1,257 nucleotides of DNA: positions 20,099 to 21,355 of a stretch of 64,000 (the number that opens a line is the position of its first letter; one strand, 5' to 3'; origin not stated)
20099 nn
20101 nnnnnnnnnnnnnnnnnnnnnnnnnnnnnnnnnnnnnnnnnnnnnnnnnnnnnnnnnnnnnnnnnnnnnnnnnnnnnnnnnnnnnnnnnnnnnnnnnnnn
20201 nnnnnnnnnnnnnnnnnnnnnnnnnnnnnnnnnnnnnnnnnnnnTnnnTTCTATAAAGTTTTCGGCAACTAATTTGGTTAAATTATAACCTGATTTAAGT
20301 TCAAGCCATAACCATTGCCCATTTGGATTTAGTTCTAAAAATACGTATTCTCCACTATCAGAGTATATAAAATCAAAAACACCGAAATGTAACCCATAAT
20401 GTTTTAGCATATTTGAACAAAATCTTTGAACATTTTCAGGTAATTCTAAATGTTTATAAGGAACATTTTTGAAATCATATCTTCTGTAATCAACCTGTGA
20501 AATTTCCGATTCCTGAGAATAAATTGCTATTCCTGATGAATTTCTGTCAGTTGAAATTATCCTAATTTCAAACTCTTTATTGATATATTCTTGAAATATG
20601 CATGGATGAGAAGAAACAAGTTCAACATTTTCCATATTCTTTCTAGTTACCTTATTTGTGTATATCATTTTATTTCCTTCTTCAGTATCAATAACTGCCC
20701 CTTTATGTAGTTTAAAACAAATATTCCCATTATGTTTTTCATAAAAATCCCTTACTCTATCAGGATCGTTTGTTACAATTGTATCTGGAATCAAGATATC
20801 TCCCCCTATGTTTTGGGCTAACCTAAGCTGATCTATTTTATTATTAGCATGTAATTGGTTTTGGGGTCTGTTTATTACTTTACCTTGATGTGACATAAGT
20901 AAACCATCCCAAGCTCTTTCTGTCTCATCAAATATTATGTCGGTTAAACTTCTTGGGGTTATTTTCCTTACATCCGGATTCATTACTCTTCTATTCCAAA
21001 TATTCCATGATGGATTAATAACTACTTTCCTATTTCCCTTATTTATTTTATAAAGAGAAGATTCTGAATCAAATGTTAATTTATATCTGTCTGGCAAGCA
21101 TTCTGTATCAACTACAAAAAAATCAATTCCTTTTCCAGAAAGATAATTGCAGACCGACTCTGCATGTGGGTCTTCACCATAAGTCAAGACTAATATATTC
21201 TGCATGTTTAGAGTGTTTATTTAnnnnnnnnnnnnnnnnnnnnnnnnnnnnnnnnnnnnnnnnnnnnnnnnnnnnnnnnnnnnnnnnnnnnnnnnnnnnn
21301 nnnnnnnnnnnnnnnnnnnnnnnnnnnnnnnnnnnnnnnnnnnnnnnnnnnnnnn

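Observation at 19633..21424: Graspetide-like RiPP gene cluster in a DPANN archaeon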

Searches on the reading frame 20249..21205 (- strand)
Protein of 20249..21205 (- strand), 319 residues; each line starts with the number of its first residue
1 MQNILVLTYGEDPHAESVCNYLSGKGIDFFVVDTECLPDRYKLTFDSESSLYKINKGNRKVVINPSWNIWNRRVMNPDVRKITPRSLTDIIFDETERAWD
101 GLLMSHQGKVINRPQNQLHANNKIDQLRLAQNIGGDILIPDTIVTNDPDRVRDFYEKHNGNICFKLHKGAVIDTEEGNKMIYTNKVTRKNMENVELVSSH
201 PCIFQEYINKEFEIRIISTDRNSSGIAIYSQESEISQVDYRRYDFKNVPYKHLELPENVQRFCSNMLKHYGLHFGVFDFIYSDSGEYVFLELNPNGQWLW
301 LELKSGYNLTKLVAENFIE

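Call 3: search_protein_families(library=pfam, proteins=[window:20249-21205:-], max_evalue=1)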
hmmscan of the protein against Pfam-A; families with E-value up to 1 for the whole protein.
window:20249-21205:- (319 aa): 4 families
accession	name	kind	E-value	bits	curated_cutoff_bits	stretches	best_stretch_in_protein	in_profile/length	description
PF21068.3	ATPgraspMvdD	-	9.2e-07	29.4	27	1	3-114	1-117/121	MvdD pre-ATP grasp domain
PF02955.21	GSH-S_ATP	-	0.039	13.8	23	1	138-211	11-81/175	Prokaryotic glutathione synthetase, ATP-grasp domain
PF21900.3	DUF6920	-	0.054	13.5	27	1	148-247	70-172/222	Family of unknown function (DUF6920)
PF09346.15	SMI1_KNR4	-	0.081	14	25.4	1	148-318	19-120/125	SMI1 / KNR4 family (SUKH-1)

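Call 4: search_protein_families(library=ncbifam, proteins=[window:20249-21205:-], max_evalue=1)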
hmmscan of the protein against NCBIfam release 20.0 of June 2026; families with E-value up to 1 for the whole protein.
window:20249-21205:- (319 aa): 9 families
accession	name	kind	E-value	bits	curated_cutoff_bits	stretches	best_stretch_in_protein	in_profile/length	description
TIGR04185.1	ATPgraspMvdC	equivalog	3.8e-61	207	425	1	4-318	1-317/318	MvdC family ATP-grasp ribosomal peptide maturase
TIGR04187.1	GRASP_SAV_5884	subfamily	4e-53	180.6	350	1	4-315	2-309/312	ATP-grasp ribosomal peptide maturase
TIGR04184.1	ATPgraspMvdD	equivalog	2.2e-49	168.4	475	1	4-315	1-317/321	MvdD family ATP-grasp ribosomal peptide maturase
TIGR04192.1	GRASP_w_spasm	equivalog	5.5e-32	111.4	230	1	4-315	1-316/318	grasp-with-spasm system ATP-grasp peptide maturase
TIGR00768.1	rimK_fam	subfamily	6.3e-09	35.6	143.4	1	102-315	67-274/276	RimK family alpha-L-glutamate ligase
NF005315.0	PRK06849.1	equivalog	7.2e-06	25.3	406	1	120-294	114-274/389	hypothetical protein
NF003573.0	PRK05246.1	equivalog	4.1e-05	22.5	272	1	106-210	108-203/316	glutathione synthase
NF009110.0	PRK12458.1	subfamily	0.00012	21.2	408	1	102-210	115-216/349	glutathione synthetase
TIGR01380.1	glut_syn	equivalog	0.00013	21.1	299.05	1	105-209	106-201/312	glutathione synthase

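Call 9: find_homologous_proteins(query=window:20249-21205:-, max_evalue=0.00001)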
Query window:20249-21205:- (319 aa): 411 proteins with E <= 0.00001 among 1093 candidates; the best 120 are listed.
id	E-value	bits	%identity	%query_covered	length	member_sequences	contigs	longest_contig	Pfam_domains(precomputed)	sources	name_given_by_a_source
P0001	9.0e-218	740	100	100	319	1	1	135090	PF21068.4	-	-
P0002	1.5e-198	677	90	100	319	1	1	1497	PF21068.4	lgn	-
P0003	3.0e-180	617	82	100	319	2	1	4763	-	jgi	-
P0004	1.6e-156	539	71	100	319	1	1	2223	PF21068.4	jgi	-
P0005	1.3e-151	523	71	100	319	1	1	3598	-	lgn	-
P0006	2.0e-146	505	68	100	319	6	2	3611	PF21068.4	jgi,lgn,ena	-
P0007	2.1e-144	499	67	100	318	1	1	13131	PF21068.4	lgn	-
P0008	2.8e-143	495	65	100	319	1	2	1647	PF21068.4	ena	-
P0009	1.4e-142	493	64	99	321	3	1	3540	PF21068.4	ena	-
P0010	7.5e-142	490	64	100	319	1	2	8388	PF08443.17,PF21068.4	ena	-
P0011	2.0e-141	489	63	100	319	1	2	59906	PF21068.4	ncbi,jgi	-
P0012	1.2e-138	480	61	100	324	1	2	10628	PF21068.4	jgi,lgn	-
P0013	1.6e-138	480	64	100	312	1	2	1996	PF21068.4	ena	-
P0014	1.9e-134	466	64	100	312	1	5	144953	PF08443.17,PF21068.4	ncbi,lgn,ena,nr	ncbi:hypothetical protein KAJ87_01145 [Candidatus Pacearchaeota archaeon]|nr:hypothetical protein [C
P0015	8.4e-134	464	63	100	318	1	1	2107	PF21068.4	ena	-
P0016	2.3e-132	459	62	100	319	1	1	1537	PF21068.4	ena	-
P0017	3.5e-132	459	60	100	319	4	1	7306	PF21068.4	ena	-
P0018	6.7e-132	458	60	100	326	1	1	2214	PF21068.4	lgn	-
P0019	1.5e-131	457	62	100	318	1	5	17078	PF21068.4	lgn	-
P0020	1.6e-131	457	62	100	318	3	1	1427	PF21068.4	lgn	-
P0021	1.6e-131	456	61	100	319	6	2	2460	PF21068.4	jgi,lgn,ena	jgi:glutathione synthase/RimK-type ligase-like ATP-grasp enzyme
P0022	2.0e-131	456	62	100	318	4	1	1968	PF21068.4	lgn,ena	-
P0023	5.1e-131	455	61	100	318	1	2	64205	PF08443.17,PF21068.4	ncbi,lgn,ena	-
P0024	6.7e-131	454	62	100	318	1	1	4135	PF08443.17,PF21068.4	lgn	-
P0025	1.3e-130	454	61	100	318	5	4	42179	PF21068.4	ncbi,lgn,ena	ncbi:MAG: MvdC/MvdD family ATP grasp protein [Patescibacteria group bacterium]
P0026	1.8e-130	453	60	100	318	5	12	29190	PF21068.4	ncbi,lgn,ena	-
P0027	3.8e-130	452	62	100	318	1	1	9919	PF21068.4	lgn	-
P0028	1.6e-129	450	60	100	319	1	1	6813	PF21068.4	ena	-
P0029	2.8e-129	449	61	100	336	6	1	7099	PF21068.4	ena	-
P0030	3.5e-129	449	60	100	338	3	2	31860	PF08443.17,PF21068.4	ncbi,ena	-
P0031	4.0e-129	449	60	100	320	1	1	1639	PF08443.17,PF21068.4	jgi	jgi:glutathione synthase/RimK-type ligase-like ATP-grasp enzyme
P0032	6.1e-129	448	61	100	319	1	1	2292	PF21068.4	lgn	-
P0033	8.3e-129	448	60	100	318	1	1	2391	PF08443.17,PF21068.4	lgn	-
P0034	1.5e-128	447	60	100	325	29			PF21068.4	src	-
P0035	1.6e-128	447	61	100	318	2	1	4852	PF21068.4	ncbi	-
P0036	2.8e-128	446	61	99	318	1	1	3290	PF21068.4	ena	-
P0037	3.1e-128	446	59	100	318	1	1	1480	PF21068.4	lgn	-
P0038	4.0e-128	445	62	100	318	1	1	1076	PF21068.4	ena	-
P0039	4.7e-128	445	61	100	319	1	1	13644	PF21068.4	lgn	-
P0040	5.4e-128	445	61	100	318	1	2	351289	PF21068.4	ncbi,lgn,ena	-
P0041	7.8e-128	444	59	100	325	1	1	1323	PF08443.17,PF21068.4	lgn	-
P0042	2.3e-127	443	60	100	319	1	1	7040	PF21068.4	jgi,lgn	jgi:glutathione synthase/RimK-type ligase-like ATP-grasp enzyme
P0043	3.5e-127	442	61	97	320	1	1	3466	PF08443.17,PF21068.4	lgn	-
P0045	1.1e-125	437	59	100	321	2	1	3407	PF08443.17,PF21068.4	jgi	-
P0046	1.1e-125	437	61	99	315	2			PF08443.17,PF21068.4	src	-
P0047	1.3e-125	437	61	100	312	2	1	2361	PF08443.17,PF21068.4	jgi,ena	-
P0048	3.9e-124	432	58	100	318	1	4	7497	PF21068.4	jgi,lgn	-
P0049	6.9e-124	431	59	100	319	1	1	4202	PF08443.17,PF21068.4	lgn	-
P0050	8.6e-124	431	59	100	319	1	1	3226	PF08443.17,PF21068.4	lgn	-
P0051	2.6e-123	430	58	100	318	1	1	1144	PF21068.4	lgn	-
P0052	1.6e-120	420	58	100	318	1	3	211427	PF21068.4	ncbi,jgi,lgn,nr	ncbi:hypothetical protein FJZ22_00815 [Candidatus Pacearchaeota archaeon]|nr:hypothetical protein [C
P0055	7.3e-113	395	54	99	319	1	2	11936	PF21068.4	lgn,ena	-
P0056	1.3e-111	391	54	100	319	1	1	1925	PF21068.4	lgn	-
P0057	1.5e-111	391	52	100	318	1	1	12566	PF21068.4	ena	-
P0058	2.8e-111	390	52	99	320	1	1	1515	PF21068.4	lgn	-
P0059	8.2e-111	388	53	100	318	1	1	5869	PF21068.4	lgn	-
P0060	2.2e-110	387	51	100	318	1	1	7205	PF21068.4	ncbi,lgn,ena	-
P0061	1.5e-109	384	54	100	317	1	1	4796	PF21068.4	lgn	-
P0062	7.2e-108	379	53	100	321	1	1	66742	PF21068.4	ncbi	ncbi:MAG: hypothetical protein V1663_03520 [archaeon]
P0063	1.0e-107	378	51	99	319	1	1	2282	PF08443.17,PF21068.4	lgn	-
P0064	2.2e-107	377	52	100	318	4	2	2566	PF08443.17,PF21068.4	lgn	-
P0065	2.2e-107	377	51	100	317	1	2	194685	PF21068.4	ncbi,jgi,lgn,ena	-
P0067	4.8e-107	376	50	99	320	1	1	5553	PF08443.17,PF21068.4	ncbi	-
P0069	1.6e-106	374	51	100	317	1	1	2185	PF08443.17,PF21068.4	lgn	-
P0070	7.2e-106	372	49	100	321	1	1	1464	PF08443.17,PF21068.4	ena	-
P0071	1.7e-104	368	51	100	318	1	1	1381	PF08443.17,PF21068.4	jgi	-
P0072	2.8e-104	367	51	100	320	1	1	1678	PF08443.17,PF21068.4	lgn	-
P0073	2.8e-104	367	52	98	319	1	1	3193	PF21068.4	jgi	jgi:glutathione synthase/RimK-type ligase-like ATP-grasp enzyme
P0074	2.9e-104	367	51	100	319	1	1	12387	PF08443.17,PF21068.4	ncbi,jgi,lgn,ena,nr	ncbi:MAG: hypothetical protein KJ767_01650 [Nanoarchaeota archaeon]|nr:hypothetical protein [Nanoarc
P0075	3.4e-104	367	48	100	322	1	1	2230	PF21068.4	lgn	-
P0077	3.0e-103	364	51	100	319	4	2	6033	PF08443.17,PF21068.4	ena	-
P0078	3.5e-103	363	52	100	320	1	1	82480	PF21068.4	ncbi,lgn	-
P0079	3.6e-103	363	51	100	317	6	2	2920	PF21068.4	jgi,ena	-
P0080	1.2e-102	362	50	100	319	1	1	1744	PF08443.17,PF21068.4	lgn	-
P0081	3.0e-102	360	50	100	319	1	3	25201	PF08443.17,PF21068.4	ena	-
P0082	1.1e-101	358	49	98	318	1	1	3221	PF21068.4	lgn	-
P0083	1.1e-101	358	49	100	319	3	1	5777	PF08443.17,PF21068.4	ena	-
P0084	5.0e-101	356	49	100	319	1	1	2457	PF08443.17,PF21068.4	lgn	-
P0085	6.5e-101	356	49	100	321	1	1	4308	PF21068.4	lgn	-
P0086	8.7e-101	356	49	97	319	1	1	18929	PF21068.4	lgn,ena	-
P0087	3.5e-100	354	51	100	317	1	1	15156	PF08443.17,PF21068.4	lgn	-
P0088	4.4e-100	353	50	100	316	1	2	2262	PF08443.17,PF21068.4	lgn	-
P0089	5.5e-100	353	50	100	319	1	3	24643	PF08443.17,PF21068.4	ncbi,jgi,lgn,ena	-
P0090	1.4e-99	352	50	100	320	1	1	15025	PF21068.4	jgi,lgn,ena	-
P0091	1.8e-99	351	49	100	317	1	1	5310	PF08443.17,PF21068.4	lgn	-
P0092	2.2e-99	351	48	100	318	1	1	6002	PF21068.4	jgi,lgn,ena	-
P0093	3.3e-99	350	48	98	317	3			PF21068.4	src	-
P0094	1.0e-98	349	48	100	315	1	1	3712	PF21068.4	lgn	-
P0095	1.5e-98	348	49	100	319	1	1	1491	PF08443.17,PF21068.4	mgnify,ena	mgnify:CR=1 FL=1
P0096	1.6e-98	348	49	100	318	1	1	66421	PF08443.17,PF21068.4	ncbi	-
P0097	3.0e-98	347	50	100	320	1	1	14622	PF21068.4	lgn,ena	-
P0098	6.1e-98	346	48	100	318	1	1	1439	PF08443.17,PF21068.4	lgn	-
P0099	7.4e-98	346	47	100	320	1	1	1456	PF08443.17,PF21068.4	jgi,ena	-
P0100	1.0e-97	345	47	100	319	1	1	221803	PF08443.17,PF21068.4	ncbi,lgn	-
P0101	1.2e-97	345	50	100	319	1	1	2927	PF21068.4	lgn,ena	-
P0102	1.4e-97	345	49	100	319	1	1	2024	PF08443.17,PF21068.4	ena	-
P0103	2.8e-97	344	49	99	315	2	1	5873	PF21068.4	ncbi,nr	ncbi:hypothetical protein HZB90_00750 [archaeon]|nr:hypothetical protein [archaeon]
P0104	3.7e-97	344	49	100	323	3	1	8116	PF08443.17,PF21068.4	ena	-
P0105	5.3e-97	343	49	100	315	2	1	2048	PF21068.4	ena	-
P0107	3.4e-95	337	49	100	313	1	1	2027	PF08443.17,PF21068.4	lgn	-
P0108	3.9e-95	337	47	100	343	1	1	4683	PF21068.4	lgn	-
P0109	4.7e-95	337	48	99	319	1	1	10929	PF21068.4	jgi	jgi:glutathione synthase/RimK-type ligase-like ATP-grasp enzyme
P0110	1.3e-93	332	47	98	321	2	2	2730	PF08443.17,PF21068.4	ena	-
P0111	5.1e-93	330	48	100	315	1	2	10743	PF21068.4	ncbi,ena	-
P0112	9.8e-93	329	48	100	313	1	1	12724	PF08443.17,PF21068.4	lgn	-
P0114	2.0e-91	325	48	99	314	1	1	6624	PF21068.4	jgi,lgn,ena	-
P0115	3.3e-91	324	56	82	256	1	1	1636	PF21068.4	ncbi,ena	-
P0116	3.8e-91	324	48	96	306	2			PF21068.4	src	-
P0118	1.8e-90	322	47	100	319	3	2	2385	PF08443.17,PF21068.4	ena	-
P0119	1.2e-89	319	44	100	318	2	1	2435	PF08443.17,PF21068.4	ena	-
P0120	3.8e-89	317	47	100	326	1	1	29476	PF08443.17,PF21068.4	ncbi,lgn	-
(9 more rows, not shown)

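Call 11: find_related_loci(query=A1, collection=genome_contigs, flank=4000)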
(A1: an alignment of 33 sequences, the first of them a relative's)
Query A1 (319 aa) in genome_contigs; peptide patterns used: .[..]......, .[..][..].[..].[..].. (x = any residue, [..] = any of these).
599 stretches matched a pattern (row limit reached: there are more); 570 encode a relative of the query (tblastn E <= 1e-3); the best 80 are kept; 80 distinct loci.
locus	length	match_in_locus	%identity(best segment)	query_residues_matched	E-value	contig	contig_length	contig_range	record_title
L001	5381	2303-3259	68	1-319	3e-153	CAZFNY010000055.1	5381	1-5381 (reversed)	MAG TPA_asm: Candidatus Woesearchaeota archaeon isolate binchicken_co387_150 genome assembly, contig: NODE_22175_length_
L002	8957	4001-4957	63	1-319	1e-145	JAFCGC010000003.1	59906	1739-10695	Candidatus Pacearchaeota archaeon isolate Meg22_46_Bin_244 Meg22_46_Bin_244_scaffold_870, whole genome shotgun sequence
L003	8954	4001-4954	62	1-318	4e-137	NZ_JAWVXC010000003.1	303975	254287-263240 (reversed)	MAG: Lutibacter sp. isolate HN12.bin.11 k141_159330_length_303975_cov_144.5368, whole genome shotgun sequence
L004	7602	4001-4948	60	2-319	3e-136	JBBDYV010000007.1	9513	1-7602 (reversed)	MAG: Candidatus Pacearchaeota archaeon isolate LejiaD_34_9 Lejia_D_10653_length_9513_cov_4, whole genome shotgun sequenc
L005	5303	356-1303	60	2-319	5e-135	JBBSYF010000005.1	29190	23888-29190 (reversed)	MAG: Nanoarchaeota archaeon isolate H52-bin004_1 H52_bin004_1_000000000005, whole genome shotgun sequence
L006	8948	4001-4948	61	2-319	3e-133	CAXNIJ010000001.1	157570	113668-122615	MAG: Candidatus Pacearchaeota archaeon isolate MaH-04nov19-88 genome assembly, contig: MaH-04nov19-C86, whole genome sho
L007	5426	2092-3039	60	2-319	2e-133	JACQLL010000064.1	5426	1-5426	MAG: Candidatus Pacearchaeota archaeon isolate NC_groundwater_1202_Ag_S-0.1um_38_79 S_p1_S3_coassembly_k141_1734825, who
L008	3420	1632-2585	58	1-318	4e-136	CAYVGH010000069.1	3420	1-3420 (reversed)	MAG TPA_asm: Candidatus Woesearchaeota archaeon isolate binchicken_co181_131 genome assembly, contig: NODE_66903_length_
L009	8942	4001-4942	58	4-319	5e-126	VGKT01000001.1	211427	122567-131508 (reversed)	MAG: Candidatus Pacearchaeota archaeon isolate K_Offshore_80m_m2_097 K_Offshore_80m_m2_097_Ga0194132_10000037, whole gen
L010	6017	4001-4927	58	1-318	3e-122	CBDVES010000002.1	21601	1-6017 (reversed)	MAG TPA_asm: uncultured archaeon isolate SRR22302360_concoct_122 genome assembly, contig: ERZ25073602.548, whole genome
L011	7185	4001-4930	51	1-310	4e-114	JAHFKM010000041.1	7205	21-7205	MAG: archaeon isolate nzgw41 NODE_18312_length_7206_cov_3.579958, whole genome shotgun sequence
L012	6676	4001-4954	51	1-318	1e-109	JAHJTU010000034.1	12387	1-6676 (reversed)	MAG: Nanoarchaeota archaeon isolate OS_PC_MetaG.mb.68 OS_PC_MetaG.mb.68_k141_209176, whole genome shotgun sequence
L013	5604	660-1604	48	1-319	8e-98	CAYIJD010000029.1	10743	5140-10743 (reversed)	MAG TPA_asm: Candidatus Woesearchaeota archaeon isolate ERP119705_co24_1047 genome assembly, contig: NODE_8541_length_10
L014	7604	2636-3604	47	1-318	1e-94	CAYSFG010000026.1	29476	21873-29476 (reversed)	MAG TPA_asm: Candidatus Woesearchaeota archaeon isolate binchicken_co203_433 genome assembly, contig: k141_2018068, whol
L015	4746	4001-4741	57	2-250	2e-93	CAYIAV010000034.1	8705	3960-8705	MAG TPA_asm: Candidatus Woesearchaeota archaeon isolate ERP119705_co1_735 genome assembly, contig: NODE_11944_length_870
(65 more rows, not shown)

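Call 29: search_solved_structures(query=A1, max_evalue=0.001)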
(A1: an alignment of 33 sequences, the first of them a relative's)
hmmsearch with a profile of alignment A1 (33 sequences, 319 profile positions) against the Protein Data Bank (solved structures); distinct sequences matched with E-value up to 0.001: 6.
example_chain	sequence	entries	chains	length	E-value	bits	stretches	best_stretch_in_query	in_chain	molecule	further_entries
7m4s_A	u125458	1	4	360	9.4e-58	198.9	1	4-319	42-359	AMdnB protein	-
5ig8_A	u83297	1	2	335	1.2e-57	198.6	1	2-318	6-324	ATP grasp ligase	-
7mgv_A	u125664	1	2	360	8.2e-54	186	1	1-317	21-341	CdnC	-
5ig9_A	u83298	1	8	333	1.4e-50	175.3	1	3-318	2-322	ATP grasp ligase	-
9bou_A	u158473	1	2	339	8.9e-24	87.3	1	3-317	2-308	MvdD-like pre-ATP grasp domain-containing protein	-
7drm_A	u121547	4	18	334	1.4e-11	47.2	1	4-318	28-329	ATP-grasp domain-containing protein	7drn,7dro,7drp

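Call 40: find_encoding_contigs(protein=P0001, flank=10000, max_places=3)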
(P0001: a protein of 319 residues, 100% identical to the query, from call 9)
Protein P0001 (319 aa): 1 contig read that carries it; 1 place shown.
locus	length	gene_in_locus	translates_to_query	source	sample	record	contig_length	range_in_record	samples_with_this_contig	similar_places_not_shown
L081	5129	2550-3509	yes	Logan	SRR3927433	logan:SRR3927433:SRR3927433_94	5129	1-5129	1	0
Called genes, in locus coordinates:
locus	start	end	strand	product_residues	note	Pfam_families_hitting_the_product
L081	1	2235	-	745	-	?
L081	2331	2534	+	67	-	-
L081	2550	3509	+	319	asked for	PF21068:ATPgraspMvdD (weak)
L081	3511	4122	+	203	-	PF04187:Cofac_haem_bdg (faint)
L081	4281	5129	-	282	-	?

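Call 41: find_encoding_contigs(protein=P0040, flank=6000, max_places=2)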
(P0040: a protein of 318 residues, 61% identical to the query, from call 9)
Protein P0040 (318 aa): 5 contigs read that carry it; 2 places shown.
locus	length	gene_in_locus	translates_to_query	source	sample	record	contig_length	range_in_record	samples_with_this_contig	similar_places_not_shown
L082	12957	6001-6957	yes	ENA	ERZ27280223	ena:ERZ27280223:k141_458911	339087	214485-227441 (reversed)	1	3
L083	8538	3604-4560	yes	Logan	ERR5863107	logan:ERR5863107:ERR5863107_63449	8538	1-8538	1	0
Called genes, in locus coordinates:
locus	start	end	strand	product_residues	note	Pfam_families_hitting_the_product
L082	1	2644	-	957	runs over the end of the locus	-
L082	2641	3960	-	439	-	PF13385:Laminin_G_3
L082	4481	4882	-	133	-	-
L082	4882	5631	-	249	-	-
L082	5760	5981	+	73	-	-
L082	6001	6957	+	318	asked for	PF21068:ATPgraspMvdD (weak)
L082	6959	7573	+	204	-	-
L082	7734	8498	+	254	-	PF07091:FmrO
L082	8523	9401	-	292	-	PF00482:T2SSF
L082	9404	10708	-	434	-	PF00482:T2SSF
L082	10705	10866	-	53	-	-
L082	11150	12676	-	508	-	PF00437:T2SSE, PF27713:UCP018868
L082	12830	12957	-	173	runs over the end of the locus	-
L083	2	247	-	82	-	?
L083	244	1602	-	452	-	PF13385:Laminin_G_3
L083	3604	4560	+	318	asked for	PF21068:ATPgraspMvdD (weak)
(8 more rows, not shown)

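Call 42: find_encoding_contigs(protein=P0100, flank=6000, max_places=2)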
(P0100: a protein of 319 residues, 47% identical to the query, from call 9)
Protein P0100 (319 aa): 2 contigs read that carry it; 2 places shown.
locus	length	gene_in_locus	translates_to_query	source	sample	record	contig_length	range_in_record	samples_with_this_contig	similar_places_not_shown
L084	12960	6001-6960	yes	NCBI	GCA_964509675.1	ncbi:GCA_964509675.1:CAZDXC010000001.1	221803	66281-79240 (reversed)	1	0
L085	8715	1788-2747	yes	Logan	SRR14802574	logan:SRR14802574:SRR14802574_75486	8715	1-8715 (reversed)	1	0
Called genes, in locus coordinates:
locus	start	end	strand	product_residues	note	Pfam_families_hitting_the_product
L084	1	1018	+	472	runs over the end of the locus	PF01139:RtcB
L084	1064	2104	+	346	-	PF01728:FtsJ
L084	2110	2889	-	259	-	PF00583:Acetyltransf_1, PF13673:Acetyltransf_10, PF13508:Acetyltransf_7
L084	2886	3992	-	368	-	PF04055:Radical_SAM, PF13353:Fer4_12 (weak), PF13186:SPASM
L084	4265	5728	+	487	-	-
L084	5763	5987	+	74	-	-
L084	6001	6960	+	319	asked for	PF21068:ATPgraspMvdD, PF08443:RimK (weak)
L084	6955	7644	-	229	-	-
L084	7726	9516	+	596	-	-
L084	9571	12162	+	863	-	PF00801:PKD, PF18911:PKD_4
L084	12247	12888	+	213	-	PF00025:Arf (faint), PF03193:RsgA_GTPase (faint), PF00009:GTP_EFTU (faint), PF01926:MMR_HSR1, PF02421:FeoB_N (weak)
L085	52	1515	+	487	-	-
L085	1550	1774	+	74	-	-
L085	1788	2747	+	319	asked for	PF21068:ATPgraspMvdD, PF08443:RimK (weak)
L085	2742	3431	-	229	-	-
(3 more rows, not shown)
